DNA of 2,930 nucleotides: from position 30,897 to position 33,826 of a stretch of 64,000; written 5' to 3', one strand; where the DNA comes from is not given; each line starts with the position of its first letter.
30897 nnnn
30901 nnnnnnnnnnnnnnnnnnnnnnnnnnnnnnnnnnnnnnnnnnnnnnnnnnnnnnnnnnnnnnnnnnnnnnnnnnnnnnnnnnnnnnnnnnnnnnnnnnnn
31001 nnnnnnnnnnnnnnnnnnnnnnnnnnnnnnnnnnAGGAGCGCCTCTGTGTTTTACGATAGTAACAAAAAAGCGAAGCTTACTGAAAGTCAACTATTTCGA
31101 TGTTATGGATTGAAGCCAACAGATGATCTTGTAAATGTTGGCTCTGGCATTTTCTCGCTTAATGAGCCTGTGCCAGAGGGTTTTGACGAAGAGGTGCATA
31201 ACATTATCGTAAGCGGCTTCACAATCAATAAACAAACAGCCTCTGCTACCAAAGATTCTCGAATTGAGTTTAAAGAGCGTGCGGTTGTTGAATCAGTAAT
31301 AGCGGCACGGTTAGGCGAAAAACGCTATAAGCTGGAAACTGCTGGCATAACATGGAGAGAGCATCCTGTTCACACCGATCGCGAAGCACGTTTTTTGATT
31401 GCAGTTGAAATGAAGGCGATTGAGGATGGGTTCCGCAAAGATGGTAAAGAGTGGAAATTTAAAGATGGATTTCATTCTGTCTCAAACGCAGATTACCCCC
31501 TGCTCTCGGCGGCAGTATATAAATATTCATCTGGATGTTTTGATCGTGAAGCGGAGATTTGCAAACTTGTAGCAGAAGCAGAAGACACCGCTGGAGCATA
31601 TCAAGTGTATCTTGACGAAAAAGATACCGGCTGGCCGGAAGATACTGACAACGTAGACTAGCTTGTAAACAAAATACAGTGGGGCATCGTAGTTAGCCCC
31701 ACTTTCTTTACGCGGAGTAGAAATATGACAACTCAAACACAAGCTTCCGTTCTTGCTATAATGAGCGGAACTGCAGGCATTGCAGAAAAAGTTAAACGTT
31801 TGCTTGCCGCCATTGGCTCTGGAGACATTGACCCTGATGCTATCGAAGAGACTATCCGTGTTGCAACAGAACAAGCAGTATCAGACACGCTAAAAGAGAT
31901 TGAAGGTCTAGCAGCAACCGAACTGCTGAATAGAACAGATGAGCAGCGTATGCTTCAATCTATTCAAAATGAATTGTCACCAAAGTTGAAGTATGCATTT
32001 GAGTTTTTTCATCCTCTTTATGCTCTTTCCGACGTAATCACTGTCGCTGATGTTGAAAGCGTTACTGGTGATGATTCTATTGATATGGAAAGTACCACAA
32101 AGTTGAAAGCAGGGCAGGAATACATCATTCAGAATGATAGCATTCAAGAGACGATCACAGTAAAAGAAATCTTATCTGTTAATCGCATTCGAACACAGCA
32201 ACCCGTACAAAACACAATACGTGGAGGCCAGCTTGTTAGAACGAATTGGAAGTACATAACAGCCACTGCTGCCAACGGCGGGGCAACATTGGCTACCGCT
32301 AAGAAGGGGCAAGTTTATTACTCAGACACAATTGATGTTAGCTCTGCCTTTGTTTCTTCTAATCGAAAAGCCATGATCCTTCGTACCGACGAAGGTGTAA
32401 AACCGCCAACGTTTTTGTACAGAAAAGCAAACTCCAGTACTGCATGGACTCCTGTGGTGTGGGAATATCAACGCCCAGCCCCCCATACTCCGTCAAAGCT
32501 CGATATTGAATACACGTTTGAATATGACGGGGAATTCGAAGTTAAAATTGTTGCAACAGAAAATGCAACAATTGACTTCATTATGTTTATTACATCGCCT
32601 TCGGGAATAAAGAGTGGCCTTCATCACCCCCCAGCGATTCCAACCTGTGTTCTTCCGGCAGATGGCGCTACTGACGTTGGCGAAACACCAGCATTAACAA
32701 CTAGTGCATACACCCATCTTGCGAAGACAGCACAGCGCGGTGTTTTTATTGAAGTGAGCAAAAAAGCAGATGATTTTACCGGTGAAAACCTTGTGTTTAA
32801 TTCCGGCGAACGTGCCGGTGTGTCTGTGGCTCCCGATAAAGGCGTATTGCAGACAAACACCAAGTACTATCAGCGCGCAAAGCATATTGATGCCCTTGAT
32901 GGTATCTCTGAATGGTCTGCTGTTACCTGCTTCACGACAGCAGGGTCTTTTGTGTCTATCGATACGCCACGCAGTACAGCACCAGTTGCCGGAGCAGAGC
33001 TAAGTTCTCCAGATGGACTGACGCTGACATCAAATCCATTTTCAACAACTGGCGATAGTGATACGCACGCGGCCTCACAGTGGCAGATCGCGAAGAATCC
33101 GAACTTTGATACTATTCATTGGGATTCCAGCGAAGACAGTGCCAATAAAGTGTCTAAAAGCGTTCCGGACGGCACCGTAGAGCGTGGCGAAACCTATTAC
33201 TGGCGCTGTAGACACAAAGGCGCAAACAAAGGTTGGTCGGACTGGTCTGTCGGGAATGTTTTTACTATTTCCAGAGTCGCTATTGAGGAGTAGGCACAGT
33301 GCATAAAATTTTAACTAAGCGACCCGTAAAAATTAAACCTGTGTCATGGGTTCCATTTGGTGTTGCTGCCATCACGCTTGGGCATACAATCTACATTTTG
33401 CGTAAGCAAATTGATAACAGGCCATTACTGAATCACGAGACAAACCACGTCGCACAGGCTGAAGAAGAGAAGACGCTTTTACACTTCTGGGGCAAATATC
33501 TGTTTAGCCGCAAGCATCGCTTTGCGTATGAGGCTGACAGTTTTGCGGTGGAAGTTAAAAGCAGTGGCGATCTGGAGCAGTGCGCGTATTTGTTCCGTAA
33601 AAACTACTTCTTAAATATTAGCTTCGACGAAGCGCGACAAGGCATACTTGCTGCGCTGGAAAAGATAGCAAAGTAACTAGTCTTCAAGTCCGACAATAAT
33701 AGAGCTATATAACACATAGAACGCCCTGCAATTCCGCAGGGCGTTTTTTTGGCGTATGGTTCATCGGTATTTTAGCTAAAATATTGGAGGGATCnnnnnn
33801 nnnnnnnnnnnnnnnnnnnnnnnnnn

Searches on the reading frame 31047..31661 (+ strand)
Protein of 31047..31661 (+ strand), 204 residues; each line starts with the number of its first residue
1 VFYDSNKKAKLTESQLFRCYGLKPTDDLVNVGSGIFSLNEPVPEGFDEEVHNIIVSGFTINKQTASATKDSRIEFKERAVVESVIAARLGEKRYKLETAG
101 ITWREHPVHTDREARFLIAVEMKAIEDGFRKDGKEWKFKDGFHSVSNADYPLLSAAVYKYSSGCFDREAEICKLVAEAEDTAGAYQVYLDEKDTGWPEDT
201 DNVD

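Call 7: search_protein_families(library=pfam, proteins=[window:31047-31661:+], max_evalue=0.01)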
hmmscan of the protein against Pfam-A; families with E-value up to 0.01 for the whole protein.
window:31047-31661:+ (204 aa): 1 family
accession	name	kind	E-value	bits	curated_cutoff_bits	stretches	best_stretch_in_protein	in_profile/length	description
PF14301.12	DUF4376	-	1.8e-07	32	25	1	87-181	8-99/106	Domain of unknown function (DUF4376)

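Call 10: search_protein_families(library=phrogs, proteins=[window:31047-31661:+], max_evalue=0.001)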
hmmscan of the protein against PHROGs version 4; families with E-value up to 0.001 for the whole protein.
window:31047-31661:+ (204 aa): 1 family
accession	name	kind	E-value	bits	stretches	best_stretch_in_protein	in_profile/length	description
phrog_10508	-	tail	3.5e-15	57.2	1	66-182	42-150/159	tail fiber protein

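Call 14: search_protein_families(library=ncbifam, proteins=[window:31047-31661:+], max_evalue=0.01)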
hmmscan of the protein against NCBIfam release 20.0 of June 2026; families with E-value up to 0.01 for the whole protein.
window:31047-31661:+ (204 aa): 0 families

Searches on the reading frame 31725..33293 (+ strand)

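Call 7: search_protein_families(library=pfam, proteins=[window:31725-33293:+], max_evalue=0.01)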
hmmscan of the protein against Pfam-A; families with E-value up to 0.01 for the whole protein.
window:31725-33293:+ (522 aa): 1 family
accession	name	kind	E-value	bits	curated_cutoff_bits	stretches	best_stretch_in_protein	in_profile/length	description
PF25788.1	Ig_Rha78A_N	-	3.3e-07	30.9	27.4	0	448-513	35-99/105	Rha78A-like, N-terminal immunoglobulin domain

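Call 10: search_protein_families(library=phrogs, proteins=[window:31725-33293:+], max_evalue=0.001)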
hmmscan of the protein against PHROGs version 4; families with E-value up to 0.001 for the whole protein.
window:31725-33293:+ (522 aa): 0 families

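Call 14: search_protein_families(library=ncbifam, proteins=[window:31725-33293:+], max_evalue=0.01)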
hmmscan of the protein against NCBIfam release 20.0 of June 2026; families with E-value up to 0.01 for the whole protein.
window:31725-33293:+ (522 aa): 0 families

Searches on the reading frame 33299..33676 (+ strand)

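Call 7: search_protein_families(library=pfam, proteins=[window:33299-33676:+], max_evalue=0.01)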
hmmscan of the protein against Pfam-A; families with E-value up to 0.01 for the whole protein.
window:33299-33676:+ (125 aa): 1 family
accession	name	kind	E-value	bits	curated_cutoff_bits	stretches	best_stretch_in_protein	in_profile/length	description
PF13699.11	eCIS_core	-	0.00066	20.2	22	1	21-56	37-77/79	eCIS core domain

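Call 10: search_protein_families(library=phrogs, proteins=[window:33299-33676:+], max_evalue=0.001)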
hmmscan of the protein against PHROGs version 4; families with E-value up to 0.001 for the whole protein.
window:33299-33676:+ (125 aa): 1 family
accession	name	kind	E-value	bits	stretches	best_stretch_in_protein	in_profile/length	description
phrog_37302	-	unknown function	0.00038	21.9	1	29-88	37-94/98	-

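Call 14: search_protein_families(library=ncbifam, proteins=[window:33299-33676:+], max_evalue=0.01)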
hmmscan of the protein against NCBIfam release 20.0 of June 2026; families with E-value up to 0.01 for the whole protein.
window:33299-33676:+ (125 aa): 0 families
